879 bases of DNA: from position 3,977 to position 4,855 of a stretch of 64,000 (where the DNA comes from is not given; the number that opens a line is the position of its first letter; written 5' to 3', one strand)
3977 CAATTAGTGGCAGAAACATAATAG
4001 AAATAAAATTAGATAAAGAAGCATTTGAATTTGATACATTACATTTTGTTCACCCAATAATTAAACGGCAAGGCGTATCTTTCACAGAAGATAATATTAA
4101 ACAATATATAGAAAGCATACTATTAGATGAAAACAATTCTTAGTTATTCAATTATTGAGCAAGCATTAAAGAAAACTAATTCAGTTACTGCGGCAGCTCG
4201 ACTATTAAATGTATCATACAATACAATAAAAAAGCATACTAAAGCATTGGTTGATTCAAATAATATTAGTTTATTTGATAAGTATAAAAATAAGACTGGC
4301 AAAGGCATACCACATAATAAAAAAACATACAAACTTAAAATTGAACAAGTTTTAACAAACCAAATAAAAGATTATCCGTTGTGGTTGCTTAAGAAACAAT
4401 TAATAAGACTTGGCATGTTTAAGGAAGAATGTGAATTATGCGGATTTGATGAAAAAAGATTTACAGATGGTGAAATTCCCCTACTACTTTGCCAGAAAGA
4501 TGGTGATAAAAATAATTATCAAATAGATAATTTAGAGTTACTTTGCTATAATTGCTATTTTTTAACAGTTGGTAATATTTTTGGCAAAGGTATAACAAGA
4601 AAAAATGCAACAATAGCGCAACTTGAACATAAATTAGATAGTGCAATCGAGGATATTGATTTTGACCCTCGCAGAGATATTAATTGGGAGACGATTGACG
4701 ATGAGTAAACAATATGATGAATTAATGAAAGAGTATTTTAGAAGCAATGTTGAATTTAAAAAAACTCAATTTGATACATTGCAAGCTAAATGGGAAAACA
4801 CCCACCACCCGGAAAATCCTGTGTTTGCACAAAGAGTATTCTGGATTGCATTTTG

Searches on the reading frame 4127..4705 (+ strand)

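Call 70: search_protein_families(library=phrogs, proteins=[window:4127-4705:+], max_evalue=0.001)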
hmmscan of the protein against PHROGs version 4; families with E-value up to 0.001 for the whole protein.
window:4127-4705:+ (193 aa): 2 families
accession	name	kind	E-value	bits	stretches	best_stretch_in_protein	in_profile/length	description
phrog_14736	-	DNA, RNA and nucleotide metabolism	1.5e-10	42.1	1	87-163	20-93/202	HNH endonuclease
phrog_10822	-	DNA, RNA and nucleotide metabolism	1.4e-09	39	1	8-144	11-144/245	HNH endonuclease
